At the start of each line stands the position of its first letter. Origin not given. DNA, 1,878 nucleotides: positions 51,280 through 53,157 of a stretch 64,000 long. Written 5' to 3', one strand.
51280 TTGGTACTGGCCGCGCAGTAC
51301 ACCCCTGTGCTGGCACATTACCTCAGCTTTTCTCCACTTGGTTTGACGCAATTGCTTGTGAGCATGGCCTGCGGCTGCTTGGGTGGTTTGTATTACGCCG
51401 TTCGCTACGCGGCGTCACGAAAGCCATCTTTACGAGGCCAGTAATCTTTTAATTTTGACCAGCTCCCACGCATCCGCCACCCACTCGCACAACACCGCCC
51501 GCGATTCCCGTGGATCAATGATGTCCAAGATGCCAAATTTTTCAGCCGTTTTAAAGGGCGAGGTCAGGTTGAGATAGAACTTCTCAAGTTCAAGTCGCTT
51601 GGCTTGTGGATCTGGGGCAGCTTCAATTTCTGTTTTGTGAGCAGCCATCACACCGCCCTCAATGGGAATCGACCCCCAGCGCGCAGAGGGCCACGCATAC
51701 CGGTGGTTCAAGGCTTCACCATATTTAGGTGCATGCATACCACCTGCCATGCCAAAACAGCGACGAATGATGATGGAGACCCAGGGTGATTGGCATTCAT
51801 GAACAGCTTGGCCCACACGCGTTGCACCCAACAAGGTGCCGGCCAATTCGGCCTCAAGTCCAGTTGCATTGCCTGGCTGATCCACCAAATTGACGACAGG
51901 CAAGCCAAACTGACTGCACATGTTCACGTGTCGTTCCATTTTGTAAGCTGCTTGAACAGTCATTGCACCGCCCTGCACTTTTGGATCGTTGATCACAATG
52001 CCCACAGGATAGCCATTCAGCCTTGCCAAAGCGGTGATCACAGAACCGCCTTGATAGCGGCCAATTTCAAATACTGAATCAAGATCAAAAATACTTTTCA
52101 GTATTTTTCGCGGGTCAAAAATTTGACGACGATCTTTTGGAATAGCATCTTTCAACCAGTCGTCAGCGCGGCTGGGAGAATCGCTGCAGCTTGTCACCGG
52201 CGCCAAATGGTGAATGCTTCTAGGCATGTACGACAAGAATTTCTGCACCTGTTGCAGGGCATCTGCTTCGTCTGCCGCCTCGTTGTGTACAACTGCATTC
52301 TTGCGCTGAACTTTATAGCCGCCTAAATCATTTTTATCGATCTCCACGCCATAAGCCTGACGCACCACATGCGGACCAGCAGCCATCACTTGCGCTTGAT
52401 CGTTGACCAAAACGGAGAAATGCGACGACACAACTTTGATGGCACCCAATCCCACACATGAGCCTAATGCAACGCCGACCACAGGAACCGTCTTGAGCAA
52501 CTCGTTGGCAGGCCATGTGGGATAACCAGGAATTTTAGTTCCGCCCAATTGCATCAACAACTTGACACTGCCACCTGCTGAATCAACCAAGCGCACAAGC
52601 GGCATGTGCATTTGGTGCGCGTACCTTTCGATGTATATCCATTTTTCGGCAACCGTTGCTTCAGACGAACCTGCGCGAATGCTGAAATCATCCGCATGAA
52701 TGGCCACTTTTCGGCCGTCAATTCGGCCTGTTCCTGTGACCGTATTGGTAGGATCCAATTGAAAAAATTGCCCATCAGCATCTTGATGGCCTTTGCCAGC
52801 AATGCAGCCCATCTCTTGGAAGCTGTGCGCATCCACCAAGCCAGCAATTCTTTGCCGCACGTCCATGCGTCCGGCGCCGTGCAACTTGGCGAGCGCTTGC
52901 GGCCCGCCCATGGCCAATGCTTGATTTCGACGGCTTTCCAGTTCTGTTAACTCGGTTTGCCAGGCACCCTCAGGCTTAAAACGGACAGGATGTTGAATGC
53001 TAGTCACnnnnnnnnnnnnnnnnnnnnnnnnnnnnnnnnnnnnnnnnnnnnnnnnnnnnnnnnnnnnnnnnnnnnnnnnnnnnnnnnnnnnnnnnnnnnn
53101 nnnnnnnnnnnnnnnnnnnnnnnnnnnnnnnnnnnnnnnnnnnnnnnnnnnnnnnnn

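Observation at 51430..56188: Biotin-dependent operon with carrier and carboxyltransferase but no biotin carboxylase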

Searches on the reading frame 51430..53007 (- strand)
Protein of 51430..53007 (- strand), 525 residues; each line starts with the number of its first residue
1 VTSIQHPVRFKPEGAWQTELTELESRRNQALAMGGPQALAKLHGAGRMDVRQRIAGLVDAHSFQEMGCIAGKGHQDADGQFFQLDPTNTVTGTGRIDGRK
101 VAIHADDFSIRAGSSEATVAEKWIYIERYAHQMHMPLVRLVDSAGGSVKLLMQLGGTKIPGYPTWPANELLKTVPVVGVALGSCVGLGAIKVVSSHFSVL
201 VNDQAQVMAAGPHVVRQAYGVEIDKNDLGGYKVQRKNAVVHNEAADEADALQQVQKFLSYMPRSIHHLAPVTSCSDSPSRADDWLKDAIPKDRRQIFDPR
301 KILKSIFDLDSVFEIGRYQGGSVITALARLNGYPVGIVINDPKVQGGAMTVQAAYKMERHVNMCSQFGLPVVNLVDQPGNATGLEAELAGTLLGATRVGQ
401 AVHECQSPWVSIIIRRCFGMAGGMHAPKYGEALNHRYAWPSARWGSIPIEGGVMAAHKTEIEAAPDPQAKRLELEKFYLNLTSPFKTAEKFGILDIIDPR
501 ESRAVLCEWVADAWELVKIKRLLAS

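Call 3: search_protein_families(library=pfam, proteins=[window:51430-53007:-])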
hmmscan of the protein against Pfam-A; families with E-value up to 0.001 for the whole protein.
window:51430-53007:- (525 aa): 2 families
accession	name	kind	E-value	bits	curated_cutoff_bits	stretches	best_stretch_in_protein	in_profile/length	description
PF01039.27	Carboxyl_trans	-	3.7e-76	257.2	22.3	1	43-509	3-474/493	Carboxyl transferase domain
PF03255.19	ACCA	-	1e-05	25.3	23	1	356-423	135-200/310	Acetyl co-enzyme A carboxylase carboxyltransferase-like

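Call 5: search_protein_families(library=ncbifam, proteins=[window:51430-53007:-], max_evalue=0.00001)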
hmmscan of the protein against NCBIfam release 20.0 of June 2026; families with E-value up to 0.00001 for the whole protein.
window:51430-53007:- (525 aa): 4 families
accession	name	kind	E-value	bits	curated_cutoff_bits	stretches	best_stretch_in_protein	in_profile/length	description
TIGR01117.1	mmdA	subfamily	2.8e-78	264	998.8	1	20-507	3-489/512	methylmalonyl-CoA decarboxylase subunit alpha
TIGR00515.1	accD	equivalog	9.6e-10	38.3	317.45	0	89-147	110-168/285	acetyl-CoA carboxylase, carboxyltransferase subunit beta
NF041504.1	AccA_sub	subfamily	1.2e-08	34.7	300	1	343-423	69-147/257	carboxyltransferase subunit alpha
NF005530.0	PRK07189.1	equivalog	6.8e-06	25.4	228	0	48-222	16-196/303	biotin-independent malonate decarboxylase subunit beta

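Call 9: search_solved_structures(query=window:51430-53007:-, max_evalue=1e-10)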
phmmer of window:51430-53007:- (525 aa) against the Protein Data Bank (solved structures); distinct sequences matched with E-value up to 1e-10: 53.
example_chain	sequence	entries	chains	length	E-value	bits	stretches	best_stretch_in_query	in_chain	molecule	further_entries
9t97_D4a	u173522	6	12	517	2e-61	211.5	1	20-506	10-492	Propionyl-CoA carboxylase beta chain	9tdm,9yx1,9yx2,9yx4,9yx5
7w5u_A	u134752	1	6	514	1.8e-60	208.3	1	23-510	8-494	Acetyl-CoA carboxylase complex, beta-chain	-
1on3_A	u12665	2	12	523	7.6e-60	206.3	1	20-507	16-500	Methylmalonyl-CoA carboxyltransferase 12S subunit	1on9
1vrg_A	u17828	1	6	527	8.4e-60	206.2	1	20-506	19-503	propionyl-CoA carboxylase, beta subunit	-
1x0u_A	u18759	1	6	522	3.1e-58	201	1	20-508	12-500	hypothetical methylmalonyl-CoA decarboxylase alpha subunit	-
6ybq_A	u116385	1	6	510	1.5e-56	195.4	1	20-505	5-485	Propionyl-CoA carboxylase beta chain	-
6ybp_A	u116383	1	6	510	1.8e-56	195.1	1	20-505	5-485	Propionyl-CoA carboxylase beta chain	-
7ybu_C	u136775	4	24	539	2.5e-56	194.7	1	22-507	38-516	Propionyl-CoA carboxylase beta chain, mitochondrial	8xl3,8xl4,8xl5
9wkr_G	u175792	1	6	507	3e-56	194.4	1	22-507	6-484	Propionyl-CoA carboxylase beta chain, mitochondrial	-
8pn8_A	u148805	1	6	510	3.7e-56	194.1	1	20-505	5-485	Propionyl-CoA carboxylase beta chain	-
9j0c_A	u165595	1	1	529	4.5e-56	193.8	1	13-507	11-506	Acyl-CoA carboxylase subunit beta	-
8pn7_A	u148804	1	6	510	1.6e-55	192.1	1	20-505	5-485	Propionyl-CoA carboxylase beta chain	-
3n6r_B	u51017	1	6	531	2.3e-55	191.5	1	18-506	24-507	Propionyl-CoA carboxylase, beta subunit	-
3mfm_C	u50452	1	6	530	8.3e-55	189.7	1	19-504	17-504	Propionyl-CoA carboxylase complex B subunit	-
3ibb_A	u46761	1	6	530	8.5e-55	189.6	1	19-504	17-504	Propionyl-CoA carboxylase complex B subunit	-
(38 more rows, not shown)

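Call 10: find_related_loci(query=window:51430-53007:-, collection=genome_contigs, flank=10000)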
Query window:51430-53007:- (525 aa) in genome_contigs; peptide patterns used: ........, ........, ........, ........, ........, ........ (x = any residue, [..] = any of these).
111 stretches matched a pattern; 68 encode a relative of the query (tblastn E <= 1e-3); 68 distinct loci.
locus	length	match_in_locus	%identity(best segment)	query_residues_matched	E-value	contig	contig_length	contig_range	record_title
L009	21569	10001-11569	92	1-523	0e+0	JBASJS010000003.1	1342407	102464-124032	MAG: Limnohabitans sp. isolate MFD12110_ilm_asm_bin34 k127_108750, whole genome shotgun sequence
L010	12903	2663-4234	93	1-524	0e+0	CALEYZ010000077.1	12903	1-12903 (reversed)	MAG TPA_asm: uncultured Limnohabitans sp. isolate SRR6231215_bin.8_CONCOCT_v1.1_MAG genome assembly, contig: ERZ650278.1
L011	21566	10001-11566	93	1-522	0e+0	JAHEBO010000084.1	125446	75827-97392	MAG: Limnohabitans sp. isolate Ww144 NODE_165_length_125446_cov_30.290046, whole genome shotgun sequence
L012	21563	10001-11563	88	5-525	0e+0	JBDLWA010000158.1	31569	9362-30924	MAG: Pseudomonadota bacterium isolate logan1_2019_sw_WHONDRS-S19S_0097_B_bin.21 scaffold_1040685, whole genome shotgun s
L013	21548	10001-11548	77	7-522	0e+0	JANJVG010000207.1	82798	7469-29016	MAG: Burkholderiaceae bacterium isolate RC261_metabat.bin.1 RC261_k141_22953, whole genome shotgun sequence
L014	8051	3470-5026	76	4-522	0e+0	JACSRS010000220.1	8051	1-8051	MAG: Burkholderiaceae bacterium isolate PR3 contig-70_12608, whole genome shotgun sequence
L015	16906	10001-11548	76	7-522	0e+0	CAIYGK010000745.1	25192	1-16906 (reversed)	MAG: uncultured beta proteobacterium isolate MJ-time_bin-3150 genome assembly, contig: bin-3150:745/759, whole genome sh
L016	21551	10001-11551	76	5-522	0e+0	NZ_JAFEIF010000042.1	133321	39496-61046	MAG: Limnohabitans sp. isolate LMRC04 S1CNODE_3_length_133321_cov_13.088236, whole genome shotgun sequence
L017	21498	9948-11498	76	5-522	0e+0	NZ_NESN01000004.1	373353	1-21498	Limnohabitans parvus II-B4 LimC-II-B4-C4, whole genome shotgun sequence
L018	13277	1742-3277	76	3-514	0e+0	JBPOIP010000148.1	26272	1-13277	MAG: Pseudomonadota bacterium isolate MAG_371 c_000000561951, whole genome shotgun sequence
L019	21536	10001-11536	76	10-521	0e+0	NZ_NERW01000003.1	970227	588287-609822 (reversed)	Limnohabitans sp. T6-20 LimC-T6-20-C3, whole genome shotgun sequence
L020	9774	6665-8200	75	3-514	0e+0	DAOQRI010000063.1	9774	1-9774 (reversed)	MAG TPA_asm: Rhodoferax sp. isolate AMR_MDS_1196 NODE_6296_length_9774_cov_4.867785, whole genome shotgun sequence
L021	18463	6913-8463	76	7-523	0e+0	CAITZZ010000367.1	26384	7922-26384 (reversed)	MAG: uncultured beta proteobacterium isolate Erken-D11_bin-1404 genome assembly, contig: bin-1404:367/439, whole genome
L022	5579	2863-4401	75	3-515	0e+0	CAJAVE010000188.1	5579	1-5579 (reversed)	MAG: uncultured beta proteobacterium isolate Loc090721-5m_bin-670 genome assembly, contig: bin-670:188/394, whole genome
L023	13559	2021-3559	76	10-522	0e+0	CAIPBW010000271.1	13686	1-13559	MAG: uncultured beta proteobacterium isolate LJ-7-9m_bin-0415 genome assembly, contig: bin-0415:271/568, whole genome sh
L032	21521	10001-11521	75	14-520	0e+0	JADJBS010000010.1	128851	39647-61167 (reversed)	MAG: Candidatus Defluviibacillus avedoerensis isolate Aved_18-Q3-R54-62_BAT3C.394 tig00015242-10-1297890, whole genome s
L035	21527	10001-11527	73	10-518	0e+0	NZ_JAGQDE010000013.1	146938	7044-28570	Ideonella aquatica strain 4Y11 NODE_13_length_146938_cov_50.776985, whole genome shotgun sequence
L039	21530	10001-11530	73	9-518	0e+0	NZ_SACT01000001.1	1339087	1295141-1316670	Rubrivivax albus strain ICH-3 NODE_1_length_1339087_cov_67, whole genome shotgun sequence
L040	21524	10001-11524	74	11-518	0e+0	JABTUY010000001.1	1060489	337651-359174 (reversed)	MAG: Ideonella sp. isolate H5_PRO6 seq001, whole genome shotgun sequence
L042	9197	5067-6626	69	2-521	0e+0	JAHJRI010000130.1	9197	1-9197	MAG: bacterium isolate OS_PC_MetaG.mb.142 OS_PC_MetaG.mb.142_k141_178615, whole genome shotgun sequence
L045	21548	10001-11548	65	10-525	0e+0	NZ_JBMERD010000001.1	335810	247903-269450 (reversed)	Orrella sp. 11846 1, whole genome shotgun sequence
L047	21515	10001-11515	66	16-520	0e+0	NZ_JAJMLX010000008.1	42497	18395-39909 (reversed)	Bordetella petrii strain MY10 MC_scaffold8, whole genome shotgun sequence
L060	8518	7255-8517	72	10-430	0e+0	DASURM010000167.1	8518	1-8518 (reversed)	MAG TPA_asm: Burkholderiaceae bacterium isolate SMAG_U1707 k141_757508, whole genome shotgun sequence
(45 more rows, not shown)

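Call 19: search_protein_families(library=pfam, proteins=[L032:7077-8654:-, L040:5639-7372:-, L040:7537-8979:+, L045:6497-7321:+, L045:3615-4193:+, L045:4190-4783:+, L045:11898-12992:+, L039:6781-8127:-, L060:5585-7246:+, L045:7349-8722:+], max_evalue=0.00001)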
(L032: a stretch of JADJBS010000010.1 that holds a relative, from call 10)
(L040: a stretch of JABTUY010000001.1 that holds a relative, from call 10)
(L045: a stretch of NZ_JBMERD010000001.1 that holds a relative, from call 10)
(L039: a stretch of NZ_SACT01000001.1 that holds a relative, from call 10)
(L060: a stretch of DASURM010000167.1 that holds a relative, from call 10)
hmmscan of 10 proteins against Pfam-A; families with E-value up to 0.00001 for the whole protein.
L032:7077-8654:- (525 aa): 2 families
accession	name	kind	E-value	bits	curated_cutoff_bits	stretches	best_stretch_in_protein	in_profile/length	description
PF00501.34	AMP-binding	-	1.9e-74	251.2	29.9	1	8-375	2-379/384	AMP-binding enzyme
PF13193.12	AMP-binding_C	-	1.4e-21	77.6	24.5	1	431-506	1-76/76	AMP-binding enzyme C-terminal domain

L040:5639-7372:- (577 aa): 2 families
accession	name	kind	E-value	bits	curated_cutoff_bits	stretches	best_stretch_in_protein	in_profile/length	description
PF00501.34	AMP-binding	-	1.6e-72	244.9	29.9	1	67-432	3-378/384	AMP-binding enzyme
PF13193.12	AMP-binding_C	-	1.2e-20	74.6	24.5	1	489-564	1-76/76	AMP-binding enzyme C-terminal domain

L040:7537-8979:+ (480 aa): 5 families
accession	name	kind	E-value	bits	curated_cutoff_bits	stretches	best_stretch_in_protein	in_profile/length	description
PF02786.22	CPSase_L_D2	-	1e-79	267.4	19.8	1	133-340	1-209/211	Carbamoyl-phosphate synthase L chain, ATP binding domain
PF00289.28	Biotin_carb_N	-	6e-42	143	25.5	1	20-128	2-110/110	Biotin carboxylase, N-terminal domain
PF02785.25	Biotin_carb_C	-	6.1e-41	139.3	32.4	1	354-461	1-108/108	Biotin carboxylase C-terminal domain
PF02222.28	ATP-grasp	-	2.3e-10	40.9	27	1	145-307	7-159/179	ATP-grasp domain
PF07478.18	Dala_Dala_lig_C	-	4.8e-09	36.5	24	1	160-309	27-174/204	D-ala D-ala ligase C-terminus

L045:6497-7321:+ (274 aa): 2 families
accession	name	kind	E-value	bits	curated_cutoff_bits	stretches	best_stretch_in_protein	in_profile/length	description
PF01614.24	IclR_C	-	5.2e-15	55.9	24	1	98-254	4-159/174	Bacterial transcriptional regulator IclR C-terminal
PF09339.16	HTH_IclR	-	5.6e-14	52.1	22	1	28-78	1-51/52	IclR helix-turn-helix domain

L045:3615-4193:+ (192 aa): 0 families

L045:4190-4783:+ (197 aa): 1 family
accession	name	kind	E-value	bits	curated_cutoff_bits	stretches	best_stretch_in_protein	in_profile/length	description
PF02775.26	TPP_enzyme_C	-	1.4e-17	64.3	21.9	1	43-157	23-147/151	Thiamine pyrophosphate enzyme, C-terminal TPP binding domain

L045:11898-12992:+ (364 aa): 1 family
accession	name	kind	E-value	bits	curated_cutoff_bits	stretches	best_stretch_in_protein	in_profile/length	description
PF02615.19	Ldh_2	-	8.7e-95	318.1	38.8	1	31-348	4-328/333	Malate/L-lactate dehydrogenase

L039:6781-8127:- (448 aa): 1 family
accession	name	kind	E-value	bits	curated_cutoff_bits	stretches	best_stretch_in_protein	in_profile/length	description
PF03480.18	DctP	-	1.6e-51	175.8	23.4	1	146-426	2-283/286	Bacterial extracellular solute-binding protein, family 7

L060:5585-7246:+ (553 aa): 2 families
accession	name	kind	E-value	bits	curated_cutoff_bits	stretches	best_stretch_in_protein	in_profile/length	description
PF00501.34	AMP-binding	-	6.7e-72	242.8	29.9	1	38-401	2-379/384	AMP-binding enzyme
PF13193.12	AMP-binding_C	-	1.9e-21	77.2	24.5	1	457-532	1-76/76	AMP-binding enzyme C-terminal domain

L045:7349-8722:+ (457 aa): 6 families
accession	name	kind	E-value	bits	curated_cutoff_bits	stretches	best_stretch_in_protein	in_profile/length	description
PF02786.22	CPSase_L_D2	-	1.7e-68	230.7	19.8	1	114-321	1-209/211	Carbamoyl-phosphate synthase L chain, ATP binding domain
PF00289.28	Biotin_carb_N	-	2.1e-43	147.7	25.5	1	1-109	2-110/110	Biotin carboxylase, N-terminal domain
PF02785.25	Biotin_carb_C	-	1.1e-35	122.5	32.4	1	335-447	1-107/108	Biotin carboxylase C-terminal domain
PF02222.28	ATP-grasp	-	3.5e-11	43.5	27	1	131-291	11-162/179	ATP-grasp domain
PF07478.18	Dala_Dala_lig_C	-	1.5e-09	38.1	24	1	138-290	23-174/204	D-ala D-ala ligase C-terminus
PF14397.11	ATPgrasp_ST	-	1.4e-06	28.2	31.4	0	109-207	16-125/278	Sugar-transfer associated ATP-grasp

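Call 28: find_homologous_proteins(query=window:51430-53007:-, max_evalue=1e-30)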
Query window:51430-53007:- (525 aa): 3755 proteins with E <= 1e-30 among 8000 candidates; the best 120 are listed.
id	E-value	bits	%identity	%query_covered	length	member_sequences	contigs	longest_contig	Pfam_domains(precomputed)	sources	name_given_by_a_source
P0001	0.0e+0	1127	92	100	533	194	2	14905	PF01039.28,PF03255.20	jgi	jgi:acetyl-CoA carboxylase carboxyltransferase component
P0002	0.0e+0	1085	89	99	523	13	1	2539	PF01039.28,PF03255.20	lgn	-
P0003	0.0e+0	1083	89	100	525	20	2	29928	PF01039.28,PF03255.20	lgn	-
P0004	0.0e+0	1083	88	100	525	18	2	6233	PF01039.28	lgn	-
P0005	0.0e+0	1080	88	99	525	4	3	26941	PF01039.28,PF03255.20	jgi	jgi:acetyl-CoA carboxylase carboxyltransferase component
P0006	0.0e+0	1078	88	100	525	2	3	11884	PF01039.28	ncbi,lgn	-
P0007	2.7e-287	972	80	98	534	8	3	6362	PF01039.28,PF03255.20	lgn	-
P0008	2.9e-284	962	79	100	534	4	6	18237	PF01039.28,PF03255.20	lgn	-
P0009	2.0e-282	956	79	99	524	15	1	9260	PF01039.28,PF03255.20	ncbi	-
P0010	2.2e-282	955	78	99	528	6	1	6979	PF01039.28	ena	-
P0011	2.9e-282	955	79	99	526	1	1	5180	PF01039.28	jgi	jgi:acetyl-CoA carboxylase carboxyltransferase component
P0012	6.8e-282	954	78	99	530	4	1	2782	PF01039.28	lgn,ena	-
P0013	1.5e-281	953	79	99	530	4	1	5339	PF01039.28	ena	-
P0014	2.0e-281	952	79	99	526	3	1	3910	PF01039.28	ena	-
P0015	2.2e-281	952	79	99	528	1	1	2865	PF01039.28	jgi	-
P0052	1.8e-271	920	76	98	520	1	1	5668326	PF01039.28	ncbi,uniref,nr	ncbi:acyl-CoA carboxylase subunit beta [Hydrogenophaga taeniospiralis]|uniref:acyl-CoA carboxylase s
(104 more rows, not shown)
